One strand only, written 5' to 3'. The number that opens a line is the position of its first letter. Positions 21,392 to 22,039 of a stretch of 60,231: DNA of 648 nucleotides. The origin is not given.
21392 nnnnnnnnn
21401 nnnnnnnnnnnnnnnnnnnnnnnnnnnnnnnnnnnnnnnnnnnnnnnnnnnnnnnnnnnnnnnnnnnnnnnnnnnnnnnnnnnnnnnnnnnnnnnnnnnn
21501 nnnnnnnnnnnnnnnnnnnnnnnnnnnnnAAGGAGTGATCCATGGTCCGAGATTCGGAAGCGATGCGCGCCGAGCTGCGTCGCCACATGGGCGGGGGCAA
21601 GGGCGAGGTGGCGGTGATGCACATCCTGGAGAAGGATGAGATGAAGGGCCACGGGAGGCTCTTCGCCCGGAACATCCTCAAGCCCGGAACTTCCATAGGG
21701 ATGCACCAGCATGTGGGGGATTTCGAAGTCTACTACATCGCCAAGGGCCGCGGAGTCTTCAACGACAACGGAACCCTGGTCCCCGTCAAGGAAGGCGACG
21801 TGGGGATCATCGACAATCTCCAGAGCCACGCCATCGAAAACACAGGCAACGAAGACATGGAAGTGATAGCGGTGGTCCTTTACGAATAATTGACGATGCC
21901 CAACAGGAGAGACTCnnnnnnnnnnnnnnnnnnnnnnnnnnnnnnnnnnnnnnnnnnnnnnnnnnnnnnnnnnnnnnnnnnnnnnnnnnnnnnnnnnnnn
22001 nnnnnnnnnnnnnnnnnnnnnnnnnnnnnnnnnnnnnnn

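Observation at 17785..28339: Uncharacterised catabolic island: TRAP uptake, SDR, cupin, M20 deacylase, HIBADH-like dehydrogenase, transaldolase-like enzyme and class-III aminotransferase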

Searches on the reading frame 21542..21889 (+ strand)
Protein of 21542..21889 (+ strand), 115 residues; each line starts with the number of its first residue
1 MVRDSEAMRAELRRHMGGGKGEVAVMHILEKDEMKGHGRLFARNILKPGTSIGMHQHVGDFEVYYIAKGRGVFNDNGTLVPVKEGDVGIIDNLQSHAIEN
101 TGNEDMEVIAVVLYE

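Call 4: search_protein_families(library=pfam, proteins=[window:21542-21889:+])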
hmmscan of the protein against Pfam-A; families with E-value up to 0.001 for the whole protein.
window:21542-21889:+ (115 aa): 3 families
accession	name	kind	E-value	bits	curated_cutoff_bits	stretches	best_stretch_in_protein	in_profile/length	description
PF07883.17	Cupin_2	-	4.4e-14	52.4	27.2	1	46-112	5-70/70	Cupin domain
PF00190.28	Cupin_1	-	0.00012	22.1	22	1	38-110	33-112/151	Cupin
PF02311.25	AraC_binding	-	0.00027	21.1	21.1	1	48-105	12-68/135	AraC-like ligand binding domain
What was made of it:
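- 21542..21889 (+): 115-aa metal-binding cupin of the TM1287 type. Both cupin motifs with three His and one Glu are intact. Cupin_2 (call 4).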

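Call 5: search_protein_families(library=ncbifam, proteins=[window:21542-21889:+])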
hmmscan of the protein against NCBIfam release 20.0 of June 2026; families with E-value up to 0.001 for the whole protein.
window:21542-21889:+ (115 aa): 1 family
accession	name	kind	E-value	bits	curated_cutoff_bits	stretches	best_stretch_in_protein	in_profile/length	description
TIGR03404.1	bicupin_oxalic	subfamily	8.2e-06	25.1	254.2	1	45-111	251-322/367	bicupin, oxalate decarboxylase family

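Call 19: search_solved_structures(query=window:21542-21889:+, max_evalue=0.001)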
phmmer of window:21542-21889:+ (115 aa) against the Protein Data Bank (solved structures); distinct sequences matched with E-value up to 0.001: 5.
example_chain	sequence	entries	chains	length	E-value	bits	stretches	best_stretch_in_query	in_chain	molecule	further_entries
1o4t_A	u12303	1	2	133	1.1e-34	122.4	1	2-113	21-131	putative oxalate decarboxylase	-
6a53_A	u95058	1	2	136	2.7e-08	37.4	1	45-108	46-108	Novel protein with potential Cupin domain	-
6a55_A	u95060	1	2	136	2.7e-08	37.4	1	45-108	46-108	Novel protein with potential Cupin domain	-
5tfz_A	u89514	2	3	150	3.3e-08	37.1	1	45-108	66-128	dimethylsulfoniopropionate lyase DddK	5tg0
6a54_A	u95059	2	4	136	5.1e-07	33.3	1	45-108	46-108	Novel protein with potential Cupin domain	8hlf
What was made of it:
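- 21542..21889 (+): PDB 1o4t at E = 1e-34 (call 19).
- Tried and rejected: Cupin: KdgF-type function was considered and dropped, because no KdgF structure appears at E <= 0.001 (call 19).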

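Call 80: find_related_loci(query=window:21542-21889:+, collection=metagenome_contigs, flank=8000)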
Query window:21542-21889:+ (115 aa) in metagenome_contigs; peptide patterns used: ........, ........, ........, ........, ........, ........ (x = any residue, [..] = any of these).
233 stretches matched a pattern; 27 encode a relative of the query (tblastn E <= 1e-3); 27 distinct loci.
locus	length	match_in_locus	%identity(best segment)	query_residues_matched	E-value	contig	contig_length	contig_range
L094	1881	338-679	53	1-114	8e-34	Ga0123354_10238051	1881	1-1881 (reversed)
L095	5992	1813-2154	48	1-114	2e-33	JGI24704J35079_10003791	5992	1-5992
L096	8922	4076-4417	48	1-114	2e-33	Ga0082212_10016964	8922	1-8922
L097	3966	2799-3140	48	1-114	1e-32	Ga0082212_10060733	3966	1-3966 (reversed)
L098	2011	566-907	47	1-114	5e-32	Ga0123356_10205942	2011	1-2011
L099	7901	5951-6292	49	1-114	9e-32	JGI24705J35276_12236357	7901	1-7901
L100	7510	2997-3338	47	1-114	1e-31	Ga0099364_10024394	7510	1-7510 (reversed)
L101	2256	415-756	49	1-114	2e-31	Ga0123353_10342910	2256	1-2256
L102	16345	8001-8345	44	1-115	2e-31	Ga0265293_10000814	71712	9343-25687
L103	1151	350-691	47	1-114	5e-32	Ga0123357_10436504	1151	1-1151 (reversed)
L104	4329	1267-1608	45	1-114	2e-31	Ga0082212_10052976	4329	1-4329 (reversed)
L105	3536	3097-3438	47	1-114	3e-31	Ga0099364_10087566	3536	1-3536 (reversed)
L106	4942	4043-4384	49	1-114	2e-30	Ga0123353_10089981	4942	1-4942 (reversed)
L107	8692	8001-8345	43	1-115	9e-30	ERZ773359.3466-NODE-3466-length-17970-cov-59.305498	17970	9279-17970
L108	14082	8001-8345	43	1-115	9e-30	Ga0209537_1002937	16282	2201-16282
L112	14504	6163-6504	46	1-114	1e-28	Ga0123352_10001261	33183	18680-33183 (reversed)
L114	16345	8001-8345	42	1-115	4e-28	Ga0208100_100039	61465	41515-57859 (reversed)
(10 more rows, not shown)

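Call 83: search_protein_families(library=pfam, proteins=[L112:4904-6148:+, L112:6529-7296:+, L112:7701-9044:+, L112:3641-4636:+, L102:8417-9901:+, L102:6954-7526:+, L108:6465-7640:+, L108:9135-10019:+, L114:10721-11803:+, L096:3486-4079:+], max_evalue=0.00001)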
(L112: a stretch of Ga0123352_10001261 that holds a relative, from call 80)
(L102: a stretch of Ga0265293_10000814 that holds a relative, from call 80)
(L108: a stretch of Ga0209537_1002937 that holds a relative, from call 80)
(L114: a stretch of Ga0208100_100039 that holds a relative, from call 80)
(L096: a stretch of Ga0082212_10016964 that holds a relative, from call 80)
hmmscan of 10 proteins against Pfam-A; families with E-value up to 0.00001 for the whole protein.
L112:4904-6148:+ (414 aa): 2 families
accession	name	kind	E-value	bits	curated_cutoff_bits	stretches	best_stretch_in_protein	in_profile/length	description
PF01546.33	Peptidase_M20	-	7.8e-23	81.9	24.6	1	82-409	5-204/206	Peptidase family M20/M25/M40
PF04389.22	Peptidase_M28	-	2.5e-07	31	21.3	1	62-143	1-77/193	Peptidase family M28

L112:6529-7296:+ (255 aa): 1 family
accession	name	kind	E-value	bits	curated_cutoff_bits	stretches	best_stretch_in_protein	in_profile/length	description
PF07883.17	Cupin_2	-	2.5e-19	69.2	27.2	2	65-125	9-67/70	Cupin domain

L112:7701-9044:+ (447 aa): 1 family
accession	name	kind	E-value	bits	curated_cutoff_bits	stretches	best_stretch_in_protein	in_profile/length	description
PF00375.23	SDF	-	8e-88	295.5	27.9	1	24-414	1-386/387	Sodium:dicarboxylate symporter family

L112:3641-4636:+ (331 aa): 2 families
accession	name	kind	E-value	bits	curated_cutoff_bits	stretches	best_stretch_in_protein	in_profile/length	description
PF07729.17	FCD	-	1.6e-25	90.4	24.3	1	201-323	2-124/125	FCD domain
PF00392.27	GntR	-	6.4e-18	64.6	27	1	114-175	3-64/64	Bacterial regulatory proteins, gntR family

L102:8417-9901:+ (494 aa): 3 families
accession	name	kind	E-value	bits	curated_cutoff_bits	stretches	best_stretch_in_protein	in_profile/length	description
PF02447.22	GntP_permease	-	1.6e-94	317.5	22.5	1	50-492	3-439/440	GntP family permease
PF03600.22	CitMHS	-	2.6e-11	43.7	31.9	1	61-439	2-336/336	Citrate transporter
PF03553.21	Na_H_antiporter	-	7.5e-06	25.9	23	0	47-217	102-274/303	Na+/H+ antiporter family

L102:6954-7526:+ (190 aa): 1 family
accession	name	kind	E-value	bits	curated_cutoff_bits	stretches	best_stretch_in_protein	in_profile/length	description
PF06078.17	DUF937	-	3.3e-27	96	25.4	1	6-133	2-135/135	Bacterial protein of unknown function (DUF937)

L108:6465-7640:+ (391 aa): 2 families
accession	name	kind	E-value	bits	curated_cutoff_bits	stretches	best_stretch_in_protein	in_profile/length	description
PF01546.33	Peptidase_M20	-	7.3e-42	144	24.6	1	73-384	2-203/206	Peptidase family M20/M25/M40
PF07687.19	M20_dimer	-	1.4e-14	54.4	21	1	187-282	9-104/107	Peptidase dimerisation domain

L108:9135-10019:+ (294 aa): 1 family
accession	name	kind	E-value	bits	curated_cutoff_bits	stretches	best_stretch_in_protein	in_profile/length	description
PF02652.20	Lactate_perm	-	1.5e-70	238.9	27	1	30-278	270-521/522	L-lactate permease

L114:10721-11803:+ (360 aa): 1 family
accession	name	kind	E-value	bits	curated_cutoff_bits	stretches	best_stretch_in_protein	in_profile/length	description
PF03480.18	DctP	-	1.4e-29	103.8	23.4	1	51-327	6-281/286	Bacterial extracellular solute-binding protein, family 7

L096:3486-4079:+ (197 aa): 0 families

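Call 85: search_protein_families(library=ncbifam, proteins=[L112:4904-6148:+, L112:6529-7296:+, L108:6465-7640:+, L108:8433-8921:+, L114:7105-7815:-], max_evalue=0.000001)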
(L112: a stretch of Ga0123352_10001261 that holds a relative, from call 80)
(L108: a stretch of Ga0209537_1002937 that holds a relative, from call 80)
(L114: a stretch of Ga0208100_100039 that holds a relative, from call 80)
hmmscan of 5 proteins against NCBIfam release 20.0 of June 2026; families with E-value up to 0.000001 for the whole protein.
L112:4904-6148:+ (414 aa): 19 families
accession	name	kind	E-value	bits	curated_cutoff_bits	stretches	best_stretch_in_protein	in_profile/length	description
NF006771.0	PRK09290.1-5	subfamily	2.4e-138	461.1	399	1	5-410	4-407/413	allantoate amidohydrolase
NF058540.1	Ncarbamyl_ErtE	equivalog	1.2e-124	416.2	520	1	5-410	8-412/418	N-carbamyl-l-glutamate amidohydrolase ErtE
TIGR01879.1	hydantase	subfamily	9.2e-122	406.8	204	1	9-410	2-399/401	hydantoinase/carbamoylase family amidase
NF006775.0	PRK09290.2-5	equivalog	7.2e-114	380.7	479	1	7-409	12-410/419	allantoate amidohydrolase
NF006768.0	PRK09290.1-1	equivalog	1.3e-103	347.1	532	1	6-408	5-403/411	allantoate deiminase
NF009531.0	PRK12893.1-5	equivalog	1.7e-103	346.4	486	1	4-410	6-409/421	Zn-dependent hydrolase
NF009527.0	PRK12891.1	subfamily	5.2e-97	325.5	461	1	7-410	11-418/426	Zn-dependent hydrolase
NF006769.0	PRK09290.1-3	subfamily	1.3e-91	307.4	452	1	8-411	13-410/417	allantoate amidohydrolase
TIGR03176.1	AllC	equivalog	1.7e-91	307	597.75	1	10-409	5-399/406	allantoate deiminase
NF009529.0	PRK12893.1-2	equivalog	7.7e-91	304.9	508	1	5-407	7-402/411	Zn-dependent hydrolase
NF006773.0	PRK09290.2-2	equivalog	8.4e-91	304.9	584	1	3-408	11-412/419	allantoate amidohydrolase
NF010373.0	PRK13799.1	equivalog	1.2e-78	265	1087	1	37-406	213-580/591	unknown domain/N-carbamoyl-L-amino acid hydrolase fusion protein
NF006770.0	PRK09290.1-4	equivalog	5.9e-78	262.4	372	1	25-405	21-393/403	allantoate amidohydrolase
NF006774.0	PRK09290.2-4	equivalog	4.1e-73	246.6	897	1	20-408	27-411/427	allantoate amidohydrolase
NF006772.0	PRK09290.2-1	subfamily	3.9e-72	243.4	424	1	7-409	14-412/430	allantoate amidohydrolase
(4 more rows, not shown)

L112:6529-7296:+ (255 aa): 4 families
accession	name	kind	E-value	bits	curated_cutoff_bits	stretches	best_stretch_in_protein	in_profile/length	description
TIGR03214.2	ura-cupin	equivalog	1.9e-94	315.8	200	1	7-254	2-248/249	(S)-ureidoglycine aminohydrolase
NF040771.1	AAH_UGLYAH2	exception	2.3e-44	151.6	350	1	6-254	13-266/267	bifunctional allantoicase/(S)-ureidoglycine aminohydrolase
NF008376.0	PRK11171.1-5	equivalog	7.6e-43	146.7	338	1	6-255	18-272/278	(S)-ureidoglycine aminohydrolase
NF008373.0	PRK11171.1-2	equivalog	5e-40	137.4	445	1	7-254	19-271/274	(S)-ureidoglycine aminohydrolase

L108:6465-7640:+ (391 aa): 12 families
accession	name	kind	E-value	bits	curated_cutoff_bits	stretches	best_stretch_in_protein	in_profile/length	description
NF040868.1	carboxypep_CpsA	equivalog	1.7e-125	418.8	500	1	2-381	3-382/391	carboxypeptidase CpsA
TIGR01891.1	amidohydrolases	subfamily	8.8e-109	364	153.75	1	14-377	1-366/366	amidohydrolase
NF038260.1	ectoine_DoeB_2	equivalog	1.7e-88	297.1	550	1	13-379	7-370/378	N(2)-acetyl-L-2,4-diaminobutanoate deacetylase DoeB2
TIGR01910.1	DapE-ArgE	subfamily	1.6e-11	44.1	217.6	1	108-320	111-322/373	ArgE/DapE family deacylase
TIGR01879.1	hydantase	subfamily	3.5e-10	39.4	204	1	187-316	210-339/401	hydantoinase/carbamoylase family amidase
NF006365.0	PRK08588.1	subfamily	2.2e-09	37.1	289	1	117-321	120-321/383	succinyl-diaminopimelate desuccinylase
NF009557.0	PRK13009.1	equivalog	1.3e-08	34.5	284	1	184-320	181-316/377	succinyl-diaminopimelate desuccinylase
NF009555.0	PRK13004.1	equivalog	1.7e-07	30.5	321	1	2-224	5-223/399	YgeY family selenium metabolism-linked hydrolase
TIGR01246.1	dapE_proteo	equivalog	2.3e-07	30.1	361.8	1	94-320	85-312/370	succinyl-diaminopimelate desuccinylase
NF005602.0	PRK07338.1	equivalog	3.3e-07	29.2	357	1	183-282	204-300/409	hydrolase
TIGR01892.1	AcOrn-deacetyl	equivalog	4.8e-07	29.1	297.7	1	122-329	117-322/365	acetylornithine deacetylase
NF004788.0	PRK06133.1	subfamily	5.3e-07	28.9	349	1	106-304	147-333/417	glutamate carboxypeptidase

L108:8433-8921:+ (162 aa): 3 families
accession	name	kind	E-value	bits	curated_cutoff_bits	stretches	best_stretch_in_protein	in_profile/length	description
NF007740.0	PRK10420.1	equivalog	1.7e-21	76.5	918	1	3-94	5-95/551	L-lactate permease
NF007249.0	PRK09695.1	equivalog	1.2e-19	70.4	1121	1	13-99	14-100/560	glycolate permease GlcA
TIGR00795.1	lctP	subfamily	1e-15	57.6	341.15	1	14-93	6-85/530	lactate permease LctP family transporter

L114:7105-7815:- (236 aa): 14 families
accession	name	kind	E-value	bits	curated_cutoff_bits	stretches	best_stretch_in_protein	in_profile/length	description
NF009805.0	PRK13289.1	equivalog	1.3e-22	80.3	432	1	18-233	159-392/399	NO-inducible flavohemoprotein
TIGR01941.1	nqrF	equivalog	3.1e-15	56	295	1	47-175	193-330/405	NADH:ubiquinone reductase (Na(+)-transporting) subunit F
NF040810.1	BenC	equivalog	6.3e-15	55.1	430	1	36-231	129-328/333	benzoate 1,2-dioxygenase electron transfer component BenC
NF005963.0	PRK08051.1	equivalog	2.9e-13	49.7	230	1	27-226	17-222/233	NAD(P)H-flavin reductase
NF052252.1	flav_redu_LuxG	exception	7e-11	41.7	340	1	26-226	13-221/232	flavin mononucleotide reductase LuxG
NF004317.0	PRK05713.1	equivalog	9.7e-11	41.5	338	1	30-234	108-309/312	iron-sulfur-binding ferredoxin reductase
NF008822.0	PRK11872.1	equivalog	2e-10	40.2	402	1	57-202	150-287/341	anthranilate 1,2-dioxygenase electron transfer component AntC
NF045803.1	MethMoxFADbindMmoC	equivalog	4.9e-10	38.7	500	1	58-166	154-263/343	aromatic/alkene monooxygenase hydroxylase FAD-binding subunit MmoC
NF000796.0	PRK00054.1-1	equivalog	7.7e-10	38.4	224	1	21-168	11-140/254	dihydroorotate dehydrogenase electron transfer subunit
NF006220.0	PRK08345.1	subfamily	2.3e-08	33.7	395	1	38-172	40-170/294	cytochrome-c3 hydrogenase subunit gamma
TIGR02160.1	PA_CoA_Oxy5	hypoth_equivalog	2.8e-08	33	420.8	1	38-167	30-160/352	1,2-phenylacetyl-CoA epoxidase subunit PaaE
NF058606.1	GlBtMonoRdsGbcB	equivalog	4.5e-08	32.4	500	1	13-173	13-175/362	glycine betaine monooxygenase reductase subunit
NF007964.0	PRK10684.1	equivalog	1.5e-07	30.7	383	1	20-172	16-167/333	NADH oxidoreductase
NF000798.0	PRK00054.1-3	equivalog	1.9e-07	31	219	1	33-170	23-149/244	dihydroorotate dehydrogenase electron transfer subunit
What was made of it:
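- One lies in a ureide cluster (call 85). A 46% identical cupin lies between allantoate amidohydrolase and ureidoglycine aminohydrolase in L112 (calls 83, 85). An M20D next to a cupin relative scores 297 bits on the DoeB2 model (call 85).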
